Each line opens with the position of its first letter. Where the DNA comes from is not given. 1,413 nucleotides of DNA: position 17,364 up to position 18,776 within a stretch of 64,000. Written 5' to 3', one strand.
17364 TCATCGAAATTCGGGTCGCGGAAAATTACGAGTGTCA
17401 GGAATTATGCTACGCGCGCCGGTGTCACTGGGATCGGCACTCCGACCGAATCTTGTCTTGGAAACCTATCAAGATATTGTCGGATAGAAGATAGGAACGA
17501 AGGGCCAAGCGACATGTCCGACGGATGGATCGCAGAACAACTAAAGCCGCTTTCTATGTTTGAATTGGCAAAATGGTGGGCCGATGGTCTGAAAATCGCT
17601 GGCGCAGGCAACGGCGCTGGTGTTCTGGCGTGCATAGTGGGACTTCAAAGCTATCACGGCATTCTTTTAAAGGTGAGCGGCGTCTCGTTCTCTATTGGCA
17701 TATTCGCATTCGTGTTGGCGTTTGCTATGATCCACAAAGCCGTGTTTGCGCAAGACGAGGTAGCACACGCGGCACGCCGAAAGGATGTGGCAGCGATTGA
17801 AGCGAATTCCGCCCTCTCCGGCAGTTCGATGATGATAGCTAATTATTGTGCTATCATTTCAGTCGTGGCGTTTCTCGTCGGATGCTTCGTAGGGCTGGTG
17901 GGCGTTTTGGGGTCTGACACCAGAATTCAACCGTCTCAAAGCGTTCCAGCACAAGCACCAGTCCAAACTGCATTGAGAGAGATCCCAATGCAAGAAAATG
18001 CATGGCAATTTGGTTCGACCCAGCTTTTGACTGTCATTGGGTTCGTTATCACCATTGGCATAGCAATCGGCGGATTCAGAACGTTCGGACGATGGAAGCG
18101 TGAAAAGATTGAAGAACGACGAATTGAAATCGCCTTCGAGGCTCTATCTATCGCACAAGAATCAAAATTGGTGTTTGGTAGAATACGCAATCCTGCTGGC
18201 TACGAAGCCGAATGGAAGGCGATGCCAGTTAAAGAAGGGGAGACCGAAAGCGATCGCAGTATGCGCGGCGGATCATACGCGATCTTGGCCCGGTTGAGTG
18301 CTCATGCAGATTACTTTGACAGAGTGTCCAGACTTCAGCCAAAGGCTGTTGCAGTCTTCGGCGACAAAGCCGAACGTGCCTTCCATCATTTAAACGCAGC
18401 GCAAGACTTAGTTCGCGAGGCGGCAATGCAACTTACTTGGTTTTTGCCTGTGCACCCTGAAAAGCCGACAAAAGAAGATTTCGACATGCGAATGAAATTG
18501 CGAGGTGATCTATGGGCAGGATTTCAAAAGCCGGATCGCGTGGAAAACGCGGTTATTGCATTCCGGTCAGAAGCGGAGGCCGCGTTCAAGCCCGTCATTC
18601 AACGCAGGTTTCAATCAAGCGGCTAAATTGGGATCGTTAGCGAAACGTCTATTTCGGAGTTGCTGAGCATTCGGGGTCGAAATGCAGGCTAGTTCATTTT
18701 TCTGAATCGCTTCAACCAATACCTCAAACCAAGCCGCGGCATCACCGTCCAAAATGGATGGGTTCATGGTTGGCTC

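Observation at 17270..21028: Low-GC four-gene island encoding only membrane-anchored orphan proteins: candidate undescribed membrane-acting exclusion/defence-like module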

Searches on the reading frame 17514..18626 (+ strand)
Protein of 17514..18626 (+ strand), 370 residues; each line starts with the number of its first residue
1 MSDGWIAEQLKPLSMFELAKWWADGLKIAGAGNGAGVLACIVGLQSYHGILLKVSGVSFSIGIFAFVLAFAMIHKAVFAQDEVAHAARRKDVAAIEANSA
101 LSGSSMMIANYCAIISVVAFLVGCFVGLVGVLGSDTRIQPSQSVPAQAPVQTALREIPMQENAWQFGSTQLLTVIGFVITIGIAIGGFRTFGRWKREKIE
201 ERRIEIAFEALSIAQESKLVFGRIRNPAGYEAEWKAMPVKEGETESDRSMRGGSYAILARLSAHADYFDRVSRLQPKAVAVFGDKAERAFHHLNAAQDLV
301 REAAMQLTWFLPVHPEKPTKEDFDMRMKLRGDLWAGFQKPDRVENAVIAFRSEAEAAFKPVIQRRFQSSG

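Call 3: search_protein_families(library=pfam, proteins=[window:17514-18626:+], max_evalue=1)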
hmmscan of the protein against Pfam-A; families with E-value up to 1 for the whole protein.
window:17514-18626:+ (370 aa): 2 families
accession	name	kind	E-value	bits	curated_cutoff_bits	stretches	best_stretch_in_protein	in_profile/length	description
PF13572.11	DUF4134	-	0.025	15.3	26.5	0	66-131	3-54/93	Domain of unknown function (DUF4134)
PF13273.12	DUF4064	-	0.75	10.5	32.1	0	52-126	8-80/102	Protein of unknown function (DUF4064)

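Call 4: search_protein_families(library=padloc, proteins=[window:17514-18626:+], max_evalue=1)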
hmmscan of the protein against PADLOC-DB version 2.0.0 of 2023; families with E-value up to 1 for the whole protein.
window:17514-18626:+ (370 aa): 0 families

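Call 5: search_protein_families(library=phrogs, proteins=[window:17514-18626:+], max_evalue=1)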
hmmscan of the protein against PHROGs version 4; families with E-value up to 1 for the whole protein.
window:17514-18626:+ (370 aa): 0 families

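Call 6: search_protein_families(library=ncbifam, proteins=[window:17514-18626:+], max_evalue=1)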
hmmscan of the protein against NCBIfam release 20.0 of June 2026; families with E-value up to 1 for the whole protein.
window:17514-18626:+ (370 aa): 2 families
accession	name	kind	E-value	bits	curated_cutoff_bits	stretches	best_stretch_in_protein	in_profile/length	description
TIGR04373.1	egtB_X_signatur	signature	0.15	12.2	71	0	246-262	11-27/50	EgtB-related enzyme signature domain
NF040695.1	FlaK_Arch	equivalog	0.17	11.5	330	1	104-185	48-131/230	preflagellin peptidase FlaK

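Call 17: find_homologous_proteins(query=window:17514-18626:+)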
Query window:17514-18626:+ (370 aa): 114 proteins with E <= 0.001 among 6959 candidates.
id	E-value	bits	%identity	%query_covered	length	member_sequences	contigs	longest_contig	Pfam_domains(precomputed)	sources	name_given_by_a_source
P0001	9.6e-242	819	100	100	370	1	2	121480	-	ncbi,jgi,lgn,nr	ncbi:MAG TPA: hypothetical protein VHU22_24980 [Xanthobacteraceae bacterium]|jgi:hypothetical protei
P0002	4.0e-95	337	68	58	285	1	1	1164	-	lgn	-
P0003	8.0e-94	333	70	57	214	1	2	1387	-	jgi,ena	-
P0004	6.6e-90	320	69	56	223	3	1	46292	-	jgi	jgi:hypothetical protein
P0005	3.6e-88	314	68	56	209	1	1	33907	-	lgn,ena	-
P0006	1.5e-87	312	67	56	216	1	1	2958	-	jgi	jgi:hypothetical protein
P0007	6.0e-87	310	68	56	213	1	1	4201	-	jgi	jgi:hypothetical protein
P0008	7.3e-87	310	67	56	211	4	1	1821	-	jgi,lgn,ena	-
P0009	1.2e-85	306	65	56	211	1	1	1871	-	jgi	jgi:hypothetical protein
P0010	1.9e-85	305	63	56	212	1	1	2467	-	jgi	jgi:hypothetical protein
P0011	3.7e-85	304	67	56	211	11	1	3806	-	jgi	jgi:hypothetical protein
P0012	1.8e-84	302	66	56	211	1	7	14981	-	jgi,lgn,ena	jgi:hypothetical protein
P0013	5.7e-84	300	65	56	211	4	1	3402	-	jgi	jgi:hypothetical protein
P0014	1.3e-81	292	61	56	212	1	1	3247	-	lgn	-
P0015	5.3e-80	287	62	55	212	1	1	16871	-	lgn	-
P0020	3.6e-70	255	61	52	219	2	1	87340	-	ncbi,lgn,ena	-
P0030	1.2e-50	190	44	57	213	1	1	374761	-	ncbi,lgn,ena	-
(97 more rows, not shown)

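Call 19: find_encoding_contigs(protein=P0004, flank=6000, max_places=3)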
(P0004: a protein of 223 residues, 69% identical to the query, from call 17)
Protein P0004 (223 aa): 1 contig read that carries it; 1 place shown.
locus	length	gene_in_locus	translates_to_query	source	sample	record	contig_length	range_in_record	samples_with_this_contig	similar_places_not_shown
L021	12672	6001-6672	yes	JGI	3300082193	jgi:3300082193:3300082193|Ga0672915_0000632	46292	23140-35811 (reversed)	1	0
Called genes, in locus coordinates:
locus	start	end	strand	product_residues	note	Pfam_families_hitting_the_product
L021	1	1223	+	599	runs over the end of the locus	PF08707:PriCT_2, PF13481:AAA_25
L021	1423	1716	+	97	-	-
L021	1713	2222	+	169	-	-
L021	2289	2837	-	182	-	-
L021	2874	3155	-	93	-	PF04392:ABC_sub_bind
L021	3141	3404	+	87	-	-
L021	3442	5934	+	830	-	PF13676:TIR_2, PF00931:NB-ARC (weak), PF25000:DUF7779 (weak), PF13374:TPR_10 (faint), PF24885:TPR_NPHP3, PF13424:TPR_12 (weak)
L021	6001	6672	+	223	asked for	-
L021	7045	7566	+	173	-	PF27200:YjaZ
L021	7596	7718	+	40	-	-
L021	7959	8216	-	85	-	PF14237:GYF_2 (weak)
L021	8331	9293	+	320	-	PF13365:Trypsin_2 (weak)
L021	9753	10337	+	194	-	PF01434:Peptidase_M41 (weak)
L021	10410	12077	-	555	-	PF00929:RNase_T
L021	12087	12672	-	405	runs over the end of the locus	PF23952:LRR_EndoS (faint), PF24758:LRR_At5g56370 (faint), PF13855:LRR_8 (faint), PF12799:LRR_4 (weak)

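Call 20: find_encoding_contigs(protein=P0020, flank=6000, max_places=3)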
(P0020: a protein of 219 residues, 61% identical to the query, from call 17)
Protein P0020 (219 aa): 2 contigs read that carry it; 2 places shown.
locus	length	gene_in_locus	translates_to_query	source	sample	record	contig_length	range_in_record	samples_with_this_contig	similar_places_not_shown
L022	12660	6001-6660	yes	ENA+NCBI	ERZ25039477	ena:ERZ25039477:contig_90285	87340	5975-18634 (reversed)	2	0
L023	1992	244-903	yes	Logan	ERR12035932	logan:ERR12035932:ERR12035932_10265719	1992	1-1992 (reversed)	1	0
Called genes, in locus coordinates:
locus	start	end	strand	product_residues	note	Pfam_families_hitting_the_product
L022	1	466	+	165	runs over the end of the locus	PF00682:HMGL-like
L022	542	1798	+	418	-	PF00682:HMGL-like, PF22617:HCS_D2, PF08502:LeuA_dimer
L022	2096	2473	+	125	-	PF03480:DctP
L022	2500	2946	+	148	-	PF03480:DctP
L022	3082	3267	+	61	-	PF04290:DctQ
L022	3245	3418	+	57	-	PF04290:DctQ (weak)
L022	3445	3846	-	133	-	-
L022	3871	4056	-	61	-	-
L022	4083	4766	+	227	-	PF06808:DctM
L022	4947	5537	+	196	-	-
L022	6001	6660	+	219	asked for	-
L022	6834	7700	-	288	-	PF13166:AAA_13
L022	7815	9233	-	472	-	PF13166:AAA_13 (weak)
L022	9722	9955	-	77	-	-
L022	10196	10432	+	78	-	-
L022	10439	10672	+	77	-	-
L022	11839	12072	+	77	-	-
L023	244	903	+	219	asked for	-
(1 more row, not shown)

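Call 21: find_encoding_contigs(protein=P0030, flank=6000, max_places=3)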
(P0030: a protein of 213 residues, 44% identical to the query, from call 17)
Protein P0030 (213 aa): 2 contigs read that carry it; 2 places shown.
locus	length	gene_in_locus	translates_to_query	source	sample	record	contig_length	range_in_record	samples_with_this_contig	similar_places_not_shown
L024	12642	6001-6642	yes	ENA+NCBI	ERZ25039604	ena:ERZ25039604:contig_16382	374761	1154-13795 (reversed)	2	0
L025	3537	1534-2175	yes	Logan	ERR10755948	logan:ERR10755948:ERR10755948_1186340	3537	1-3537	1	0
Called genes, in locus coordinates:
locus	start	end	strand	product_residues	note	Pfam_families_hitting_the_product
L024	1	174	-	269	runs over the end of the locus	PF00378:ECH_1, PF16113:ECH_2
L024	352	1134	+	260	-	PF00106:adh_short, PF08659:KR, PF13561:adh_short_C2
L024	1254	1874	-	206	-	-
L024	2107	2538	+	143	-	-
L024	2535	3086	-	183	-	PF04542:Sigma70_r2, PF22029:PhyR_sigma2, PF08281:Sigma70_r4_2, PF04545:Sigma70_r4 (weak)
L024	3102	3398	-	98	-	PF18557:NepR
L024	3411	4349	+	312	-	PF22029:PhyR_sigma2, PF08281:Sigma70_r4_2 (weak), PF22233:PhyR_sigma-like, PF00072:Response_reg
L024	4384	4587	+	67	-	-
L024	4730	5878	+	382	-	PF13356:Arm-DNA-bind_3 (weak)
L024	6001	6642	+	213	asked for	-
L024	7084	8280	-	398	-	PF00239:Resolvase, PF07508:Recombinase, PF13408:Zn_ribbon_recom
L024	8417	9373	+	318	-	PF13011:LZ_Tnp_IS481, PF13542:HTH_Tnp_ISL3 (faint), PF13384:HTH_23, PF13518:HTH_28, PF13551:HTH_29, PF13565:HTH_32, PF00665:rve, PF13683:rve_3, +1 more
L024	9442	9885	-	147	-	PF11149:DUF2924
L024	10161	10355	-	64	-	-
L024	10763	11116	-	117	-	-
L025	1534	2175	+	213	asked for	-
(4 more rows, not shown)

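Call 76: search_protein_families(library=padloc, proteins=[L021:3442-5934:+, L022:6834-7700:-, L022:7815-9233:-, L021:10410-12077:-], max_evalue=0.001)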
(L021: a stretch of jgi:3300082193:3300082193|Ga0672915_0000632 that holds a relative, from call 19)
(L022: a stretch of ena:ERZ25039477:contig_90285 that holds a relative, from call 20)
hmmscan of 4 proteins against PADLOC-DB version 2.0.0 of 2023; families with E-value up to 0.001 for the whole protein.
L021:3442-5934:+ (830 aa): 1 family
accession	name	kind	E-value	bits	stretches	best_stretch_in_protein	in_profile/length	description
PDLC01171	TPR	-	1e-06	26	1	548-716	139-296/504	TPR repeats containing protein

L022:6834-7700:- (288 aa): 9 families
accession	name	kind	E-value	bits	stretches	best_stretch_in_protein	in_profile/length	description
PDLC04895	PDC-S06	-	1e-15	55.3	1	61-210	559-708/784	-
PDLC04891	PDC-S06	-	1.7e-10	38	1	60-143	619-699/858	-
PDLC04135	mad3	-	2e-07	28.9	1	59-139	259-333/374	mads_3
PDLC04893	PDC-S06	-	3.6e-07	27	1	59-142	617-697/862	-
PDLC04894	PDC-S06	-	2.2e-06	24.5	1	63-139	503-580/740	-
PDLC04896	PDC-S06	-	3.5e-06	23.9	1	63-139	498-575/732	-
PDLC04897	PDC-S06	-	7.2e-06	22.8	1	62-141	505-590/727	-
PDLC04892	PDC-S06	-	1.2e-05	21.9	1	58-139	608-684/843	-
PDLC04888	PDC-S06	-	2e-05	20.9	1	61-137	621-694/851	-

L022:7815-9233:- (472 aa): 6 families
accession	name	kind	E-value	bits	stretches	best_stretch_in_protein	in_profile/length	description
PDLC04895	PDC-S06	-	2.1e-42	143.6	1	1-457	1-492/784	-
PDLC04886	PDC-S06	-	2.2e-13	47.9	1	229-456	224-441/727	-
PDLC04890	PDC-S06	-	2.4e-11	40.9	1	250-445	242-430/732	-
PDLC04894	PDC-S06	-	2.7e-10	37.4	1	1-453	1-448/740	-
PDLC03859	LmuB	-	3.6e-05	21.1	0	137-382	272-375/611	-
PDLC04887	PDC-S06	-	0.00011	19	0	216-307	249-339/790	-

L021:10410-12077:- (555 aa): 3 families
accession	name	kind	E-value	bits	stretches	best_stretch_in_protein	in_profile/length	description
PDLC01247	DEDDh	-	6.7e-18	63.7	1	7-166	1-138/139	"CAS-I,CAS-II,CAS-III,CAS-IV,CAS-V,CAS-VI; associated"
PDLC05027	PDC-S48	-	3.9e-13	47.3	1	1-294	1-273/411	-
PDLC05028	PDC-S48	-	2e-11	41.1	1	5-175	19-185/512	-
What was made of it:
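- Other A' relatives sit beside a TIR/NB-ARC/TPR protein, a split PDC-S06 gene, DEDDh/PDC-S48, integrase, serine recombinase and IS elements (calls 19-21, 76).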

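Call 80: find_encoding_contigs(protein=P0001, flank=8000, max_places=4)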
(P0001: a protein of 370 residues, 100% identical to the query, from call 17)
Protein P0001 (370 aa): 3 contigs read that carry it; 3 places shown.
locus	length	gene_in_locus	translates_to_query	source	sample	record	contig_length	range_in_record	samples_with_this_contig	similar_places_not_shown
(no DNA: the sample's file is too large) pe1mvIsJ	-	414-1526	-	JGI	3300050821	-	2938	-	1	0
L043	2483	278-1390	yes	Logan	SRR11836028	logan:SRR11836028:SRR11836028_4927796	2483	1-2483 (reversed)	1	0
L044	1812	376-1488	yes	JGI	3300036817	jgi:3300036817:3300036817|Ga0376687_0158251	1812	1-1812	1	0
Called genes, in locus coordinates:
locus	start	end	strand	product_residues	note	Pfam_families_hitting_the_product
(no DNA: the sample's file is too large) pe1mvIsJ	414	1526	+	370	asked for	-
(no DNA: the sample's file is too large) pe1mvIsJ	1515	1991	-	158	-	-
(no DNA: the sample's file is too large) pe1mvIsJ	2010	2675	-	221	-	PF15956:DUF4760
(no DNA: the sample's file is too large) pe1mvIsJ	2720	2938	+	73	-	?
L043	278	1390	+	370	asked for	-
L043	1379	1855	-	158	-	-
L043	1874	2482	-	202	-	?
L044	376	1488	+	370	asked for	-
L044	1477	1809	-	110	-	-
